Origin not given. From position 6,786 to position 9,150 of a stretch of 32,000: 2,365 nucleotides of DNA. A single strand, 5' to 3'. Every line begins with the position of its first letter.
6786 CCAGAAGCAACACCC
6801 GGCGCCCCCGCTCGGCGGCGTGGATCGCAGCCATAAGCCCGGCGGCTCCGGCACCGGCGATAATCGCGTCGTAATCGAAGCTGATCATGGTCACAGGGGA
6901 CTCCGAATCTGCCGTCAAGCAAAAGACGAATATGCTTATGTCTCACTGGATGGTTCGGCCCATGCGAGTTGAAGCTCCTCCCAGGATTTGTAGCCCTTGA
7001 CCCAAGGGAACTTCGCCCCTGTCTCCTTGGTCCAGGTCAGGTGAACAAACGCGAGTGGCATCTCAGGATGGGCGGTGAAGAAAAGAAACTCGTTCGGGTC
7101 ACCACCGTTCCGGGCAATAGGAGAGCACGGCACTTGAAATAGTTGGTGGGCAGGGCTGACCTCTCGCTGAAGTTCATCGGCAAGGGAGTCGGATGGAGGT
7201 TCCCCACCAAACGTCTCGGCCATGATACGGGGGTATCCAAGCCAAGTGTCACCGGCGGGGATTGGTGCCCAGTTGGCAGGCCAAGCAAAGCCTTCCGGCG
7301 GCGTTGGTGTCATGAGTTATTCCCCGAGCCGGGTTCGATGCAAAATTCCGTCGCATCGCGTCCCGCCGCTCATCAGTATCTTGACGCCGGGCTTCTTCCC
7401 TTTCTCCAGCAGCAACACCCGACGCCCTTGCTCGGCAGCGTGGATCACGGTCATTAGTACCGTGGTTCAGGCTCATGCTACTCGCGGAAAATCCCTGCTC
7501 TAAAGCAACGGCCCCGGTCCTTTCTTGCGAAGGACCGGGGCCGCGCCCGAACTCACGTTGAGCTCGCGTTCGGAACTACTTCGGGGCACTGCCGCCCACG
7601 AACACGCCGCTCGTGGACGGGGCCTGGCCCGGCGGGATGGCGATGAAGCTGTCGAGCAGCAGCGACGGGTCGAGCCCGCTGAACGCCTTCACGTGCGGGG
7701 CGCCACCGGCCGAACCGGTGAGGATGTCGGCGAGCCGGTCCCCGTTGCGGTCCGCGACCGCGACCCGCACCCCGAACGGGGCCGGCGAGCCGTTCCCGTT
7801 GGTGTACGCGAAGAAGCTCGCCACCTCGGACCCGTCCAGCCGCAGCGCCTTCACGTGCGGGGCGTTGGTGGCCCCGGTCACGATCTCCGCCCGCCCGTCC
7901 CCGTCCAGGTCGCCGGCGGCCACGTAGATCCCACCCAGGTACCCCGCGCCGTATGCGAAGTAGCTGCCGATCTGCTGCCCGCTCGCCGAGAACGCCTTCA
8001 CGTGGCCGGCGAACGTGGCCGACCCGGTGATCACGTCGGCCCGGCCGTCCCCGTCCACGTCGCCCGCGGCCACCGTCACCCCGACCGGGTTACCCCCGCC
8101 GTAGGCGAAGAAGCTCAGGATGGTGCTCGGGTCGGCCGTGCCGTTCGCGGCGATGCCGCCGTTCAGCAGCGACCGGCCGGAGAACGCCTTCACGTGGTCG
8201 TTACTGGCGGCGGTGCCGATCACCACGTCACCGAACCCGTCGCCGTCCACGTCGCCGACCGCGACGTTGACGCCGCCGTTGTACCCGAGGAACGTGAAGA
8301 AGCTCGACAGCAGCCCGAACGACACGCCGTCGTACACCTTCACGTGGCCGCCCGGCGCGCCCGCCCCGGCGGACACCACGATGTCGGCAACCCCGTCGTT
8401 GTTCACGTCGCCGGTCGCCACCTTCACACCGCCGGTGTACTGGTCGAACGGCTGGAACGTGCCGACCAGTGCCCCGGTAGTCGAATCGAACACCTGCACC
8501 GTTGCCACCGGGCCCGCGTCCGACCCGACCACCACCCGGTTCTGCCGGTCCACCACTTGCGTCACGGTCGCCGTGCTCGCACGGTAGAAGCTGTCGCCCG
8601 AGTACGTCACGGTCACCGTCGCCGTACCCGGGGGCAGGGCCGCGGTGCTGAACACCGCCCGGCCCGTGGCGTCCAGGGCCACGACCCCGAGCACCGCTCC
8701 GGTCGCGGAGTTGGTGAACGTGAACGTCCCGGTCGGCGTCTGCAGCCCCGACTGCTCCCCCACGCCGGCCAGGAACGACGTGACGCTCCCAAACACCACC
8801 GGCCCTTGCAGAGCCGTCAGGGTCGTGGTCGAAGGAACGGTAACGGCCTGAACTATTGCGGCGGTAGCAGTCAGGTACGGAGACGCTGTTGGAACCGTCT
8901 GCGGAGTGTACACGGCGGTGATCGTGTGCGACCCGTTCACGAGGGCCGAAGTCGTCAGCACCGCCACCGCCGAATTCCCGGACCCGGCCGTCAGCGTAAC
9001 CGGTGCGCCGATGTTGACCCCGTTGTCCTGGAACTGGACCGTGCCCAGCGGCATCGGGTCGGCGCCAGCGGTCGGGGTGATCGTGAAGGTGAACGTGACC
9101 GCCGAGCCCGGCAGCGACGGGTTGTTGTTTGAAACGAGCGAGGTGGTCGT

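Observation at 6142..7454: Three nested copies of the flavoprotein gene's 5' end flank two ~600-bp single-ORF cassettes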

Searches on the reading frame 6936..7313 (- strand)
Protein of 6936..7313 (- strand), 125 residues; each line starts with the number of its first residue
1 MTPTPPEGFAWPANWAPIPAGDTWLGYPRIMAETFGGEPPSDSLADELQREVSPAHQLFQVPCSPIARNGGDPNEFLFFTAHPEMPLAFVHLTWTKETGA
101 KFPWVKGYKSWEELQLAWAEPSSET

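Call 6: search_protein_families(library=pfam, proteins=[window:6936-7313:-], max_evalue=0.1)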
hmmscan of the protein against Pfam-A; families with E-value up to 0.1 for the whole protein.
window:6936-7313:- (125 aa): 0 families

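Call 7: search_protein_families(library=ncbifam, proteins=[window:6936-7313:-], max_evalue=0.1)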
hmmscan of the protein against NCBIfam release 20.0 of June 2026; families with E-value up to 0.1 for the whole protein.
window:6936-7313:- (125 aa): 0 families

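Call 8: find_homologous_proteins(query=window:6936-7313:-)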
Query window:6936-7313:- (125 aa): 10 proteins with E <= 0.001 among 14 candidates.
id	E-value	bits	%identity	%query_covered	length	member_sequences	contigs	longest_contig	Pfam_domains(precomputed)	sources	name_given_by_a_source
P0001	1.1e-81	290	100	100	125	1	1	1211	-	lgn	-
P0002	1.4e-53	199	67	100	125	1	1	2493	-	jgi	jgi:hypothetical protein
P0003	1.5e-51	192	69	97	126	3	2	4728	-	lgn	-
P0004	9.1e-51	190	67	99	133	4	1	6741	-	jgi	jgi:hypothetical protein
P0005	4.6e-47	178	64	100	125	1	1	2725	-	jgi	jgi:hypothetical protein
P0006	5.9e-47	177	62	98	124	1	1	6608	-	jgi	-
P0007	7.5e-47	177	64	97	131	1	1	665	-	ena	-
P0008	1.1e-46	177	65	99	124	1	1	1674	-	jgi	jgi:hypothetical protein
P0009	8.6e-43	164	60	98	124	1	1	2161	-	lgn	-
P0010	3.5e-22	97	73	47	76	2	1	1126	-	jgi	jgi:hypothetical protein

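Call 12: find_encoding_contigs(protein=P0004, flank=6000, max_places=3)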
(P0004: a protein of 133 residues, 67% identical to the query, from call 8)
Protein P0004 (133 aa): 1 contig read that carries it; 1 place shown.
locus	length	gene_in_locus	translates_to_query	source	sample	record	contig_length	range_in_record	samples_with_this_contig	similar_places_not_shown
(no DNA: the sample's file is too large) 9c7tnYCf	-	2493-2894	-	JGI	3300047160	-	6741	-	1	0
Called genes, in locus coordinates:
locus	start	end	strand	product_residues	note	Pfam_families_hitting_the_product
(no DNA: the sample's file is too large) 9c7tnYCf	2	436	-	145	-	?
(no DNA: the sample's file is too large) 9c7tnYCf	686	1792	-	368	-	PF14072:DndB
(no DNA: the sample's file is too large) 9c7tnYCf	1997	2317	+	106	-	PF04355:BamE (weak)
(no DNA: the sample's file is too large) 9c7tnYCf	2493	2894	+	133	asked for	-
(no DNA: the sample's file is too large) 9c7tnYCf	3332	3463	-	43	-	-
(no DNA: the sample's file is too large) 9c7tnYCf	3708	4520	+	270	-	PF12679:ABC2_membrane_2, PF12698:ABC2_membrane_3 (weak), PF12730:ABC2_membrane_4 (weak)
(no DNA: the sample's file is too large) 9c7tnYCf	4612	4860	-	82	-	-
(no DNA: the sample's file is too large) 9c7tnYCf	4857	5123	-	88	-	-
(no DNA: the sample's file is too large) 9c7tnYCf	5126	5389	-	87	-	-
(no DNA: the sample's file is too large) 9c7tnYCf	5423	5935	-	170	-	-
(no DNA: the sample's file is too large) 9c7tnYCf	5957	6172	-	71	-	-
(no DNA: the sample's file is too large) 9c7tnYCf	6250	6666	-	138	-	-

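Call 40: find_encoding_contigs(protein=P0006, flank=4000, max_places=2)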
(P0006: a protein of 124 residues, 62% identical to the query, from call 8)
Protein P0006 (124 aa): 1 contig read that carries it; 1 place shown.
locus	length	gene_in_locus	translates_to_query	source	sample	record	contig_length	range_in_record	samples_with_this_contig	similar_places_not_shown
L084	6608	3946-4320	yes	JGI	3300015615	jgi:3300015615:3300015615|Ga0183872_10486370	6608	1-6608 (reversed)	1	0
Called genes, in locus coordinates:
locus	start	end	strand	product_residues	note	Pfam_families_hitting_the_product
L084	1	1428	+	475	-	?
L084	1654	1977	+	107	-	-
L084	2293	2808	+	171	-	-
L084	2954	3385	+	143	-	PF19686:DUF6188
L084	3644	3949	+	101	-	-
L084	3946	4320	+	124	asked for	-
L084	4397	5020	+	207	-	-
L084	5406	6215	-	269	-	-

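Call 41: find_encoding_contigs(protein=P0003, flank=4000, max_places=2)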
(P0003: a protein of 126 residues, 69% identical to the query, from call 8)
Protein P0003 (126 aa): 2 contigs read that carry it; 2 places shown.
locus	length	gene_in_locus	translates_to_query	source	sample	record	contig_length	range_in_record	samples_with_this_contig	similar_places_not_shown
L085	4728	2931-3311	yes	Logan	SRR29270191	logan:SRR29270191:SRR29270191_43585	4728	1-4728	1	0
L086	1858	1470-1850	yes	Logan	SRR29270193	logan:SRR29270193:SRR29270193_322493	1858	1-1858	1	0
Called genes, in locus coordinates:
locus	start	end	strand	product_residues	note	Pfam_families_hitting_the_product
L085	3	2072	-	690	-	?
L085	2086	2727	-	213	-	PF00239:Resolvase, PF13384:HTH_23 (faint)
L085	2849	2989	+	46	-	-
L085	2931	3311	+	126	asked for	-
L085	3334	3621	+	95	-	-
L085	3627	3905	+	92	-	-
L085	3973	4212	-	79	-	-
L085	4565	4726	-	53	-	?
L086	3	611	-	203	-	?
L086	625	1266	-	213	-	PF00239:Resolvase, PF13384:HTH_23 (faint)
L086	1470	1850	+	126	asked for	-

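Call 57: search_protein_families(library=pfam, proteins=[L084:2954-3385:+], max_evalue=0.01)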
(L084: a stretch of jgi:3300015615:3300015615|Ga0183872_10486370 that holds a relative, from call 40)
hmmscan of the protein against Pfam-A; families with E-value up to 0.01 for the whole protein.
L084:2954-3385:+ (143 aa): 1 family
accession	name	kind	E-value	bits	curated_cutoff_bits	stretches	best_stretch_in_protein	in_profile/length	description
PF19686.4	DUF6188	-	8.8e-14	52.3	27.1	1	15-134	4-114/121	Family of unknown function (DUF6188)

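Call 67: predict_structure(alignment_id=A3)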
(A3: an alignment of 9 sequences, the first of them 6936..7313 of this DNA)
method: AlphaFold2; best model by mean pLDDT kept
length: 125 residues; sequences in the alignment: 9
mean_pLDDT: 73.4   pTM: 0.69
mean pLDDT of the five models: 73.4, 72.3, 70.7, 68.2, 63.1
residues with pLDDT >= 90: 0; 70-90: 84; 50-70: 32; < 50: 9
segments of 3 or more residues with pLDDT < 50: 96-98, 121-125
pLDDT, mean of each block of 10 residues (from residue 1): 72 81 63 59 77 77 85 84 86 58 74 81 41
secondary structure, 60 per line:
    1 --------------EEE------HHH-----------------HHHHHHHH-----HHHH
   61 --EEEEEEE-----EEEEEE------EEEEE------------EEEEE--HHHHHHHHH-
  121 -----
elements in order: E15-17 H44-51 H57-60 E63-69 E75-80 E87-91 E104-108 H111-119

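Call 71: fold_search(model_id=the predicted structure, library=pdb)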
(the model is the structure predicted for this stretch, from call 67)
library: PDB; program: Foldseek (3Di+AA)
matches with E <= 10: 24; with E <= 0.001: 0
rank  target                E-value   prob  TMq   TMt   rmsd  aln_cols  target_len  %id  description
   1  8ghr_A                4.9e+00  0.01  0.18  0.05  14.1       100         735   14  Structure of human ENPP1 in complex with variable heavy domain VH27.2 (released 2023-08-02)
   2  6m6r_A                6.0e+00  0.01  0.14  0.11  13.1        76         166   10  Crystal structure of Caenorhabditis elegans Dicer-related helicase 3 (DRH-3) C-terminal domain with 5'-ppp 8-mer ssRNA (released 2021-03-17)
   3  3f3f_H                6.4e+00  0.02  0.20  0.06  10.1        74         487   12  Crystal structure of the nucleoporin pair Nup85-Seh1, space group P21 (released 2009-04-07)
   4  8c7g_C                6.4e+00  0.01  0.12  0.06   9.4        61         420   15  Drosophila melanogaster Rab7 GEF complex Mon1-Ccz1-Bulli (released 2023-05-17)
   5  3b6u_B                6.4e+00  0.01  0.14  0.07  15.6       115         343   16  Crystal structure of the motor domain of human kinesin family member 3B in complex with ADP (released 2007-11-13)
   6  8dws_A                7.2e+00  0.02  0.20  0.09   5.5        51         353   12  Full-length E47K SPOP (released 2023-01-18)
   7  4wsi_A                7.2e+00  0.01  0.21  0.10  12.8       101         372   17  Crystal Structure of PALS1/Crb complex (released 2014-11-26)
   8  7nsc_D                7.2e+00  0.01  0.16  0.12  12.1        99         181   11  Substrate receptor scaffolding module of human CTLH E3 ubiquitin ligase (released 2021-05-05)
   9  1xn5_MODEL_1_A        8.2e+00  0.01  0.22  0.20  12.6        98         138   13  Solution Structure of Bacillus halodurans Protein BH1534: The Northeast Structural Genomics Consortium Target  (released 2004-12-14)
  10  9hfu_B                8.2e+00  0.01  0.19  0.17   6.1        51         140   12  Caprin1 peptide bound to SPOP MATH domain (released 2025-04-23)
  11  8j6v_C                8.2e+00  0.01  0.12  0.05   9.2        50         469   10  Structure of yeast Arginyl-tRNA-protein transferase 1 (released 2023-06-07)
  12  7agw_B                8.7e+00  0.01  0.22  0.31   6.5        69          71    6  Structure of the N-domain of the K+/H+ antiporter subunit KhtT at pH 6.5 (released 2021-03-31)
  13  2nvu_C                8.7e+00  0.01  0.18  0.14  10.1        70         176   13  Structure of APPBP1-UBA3~NEDD8-NEDD8-MgATP-Ubc12(C111A), a trapped ubiquitin-like protein activation complex (released 2007-01-30)
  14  7t4l_B                8.7e+00  0.01  0.20  0.08  14.2        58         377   14  Structure of dimeric phosphorylated Pediculus humanus (Ph) PINK1 with extended alpha-C helix in chain B (released 2022-01-12)
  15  8j6v_L                8.7e+00  0.01  0.11  0.05   9.2        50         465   10  Structure of yeast Arginyl-tRNA-protein transferase 1 (released 2023-06-07)
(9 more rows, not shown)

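Call 80: find_encoding_contigs(protein=P0002, flank=3000, max_places=2)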
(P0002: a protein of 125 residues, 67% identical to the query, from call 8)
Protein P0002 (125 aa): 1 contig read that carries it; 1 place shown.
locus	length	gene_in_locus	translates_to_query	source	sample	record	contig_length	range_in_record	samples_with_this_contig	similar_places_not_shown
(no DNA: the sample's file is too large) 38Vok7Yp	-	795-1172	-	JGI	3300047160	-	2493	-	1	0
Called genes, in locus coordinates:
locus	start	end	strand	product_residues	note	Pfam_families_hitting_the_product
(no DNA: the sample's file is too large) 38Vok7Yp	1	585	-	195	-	?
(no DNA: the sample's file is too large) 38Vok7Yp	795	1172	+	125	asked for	-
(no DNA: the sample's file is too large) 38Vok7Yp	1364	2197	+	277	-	PF00149:Metallophos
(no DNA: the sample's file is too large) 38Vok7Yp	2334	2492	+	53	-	?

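Call 81: find_encoding_contigs(protein=P0005, flank=3000, max_places=2)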
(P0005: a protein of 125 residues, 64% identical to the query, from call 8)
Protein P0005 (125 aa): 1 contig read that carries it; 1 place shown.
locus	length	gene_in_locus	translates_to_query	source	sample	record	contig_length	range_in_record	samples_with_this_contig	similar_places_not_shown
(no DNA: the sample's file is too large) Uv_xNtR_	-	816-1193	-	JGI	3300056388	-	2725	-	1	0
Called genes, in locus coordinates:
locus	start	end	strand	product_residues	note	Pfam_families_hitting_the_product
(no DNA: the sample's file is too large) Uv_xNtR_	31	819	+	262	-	-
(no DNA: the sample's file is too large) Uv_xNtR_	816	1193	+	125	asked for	-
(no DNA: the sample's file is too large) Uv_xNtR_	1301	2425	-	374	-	PF13489:Methyltransf_23, PF08241:Methyltransf_11, PF08242:Methyltransf_12, PF13649:Methyltransf_25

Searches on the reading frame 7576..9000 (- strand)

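Call 88: search_protein_families(library=pfam, proteins=[window:7576-9000:-], max_evalue=0.001)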
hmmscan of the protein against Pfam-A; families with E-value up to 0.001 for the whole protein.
window:7576-9000:- (474 aa): 3 families
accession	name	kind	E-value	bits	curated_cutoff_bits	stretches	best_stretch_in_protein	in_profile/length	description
PF01839.29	FG-GAP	-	7.4e-25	86.8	22.1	4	307-332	2-32/37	FG-GAP repeat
PF13517.12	FG-GAP_3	-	6.5e-18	65.5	26.9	2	364-427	1-60/61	FG-GAP-like repeat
PF16640.11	Big_3_5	-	1.1e-12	48.8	35.5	1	62-150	2-87/88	Bacterial Ig-like domain (group 3)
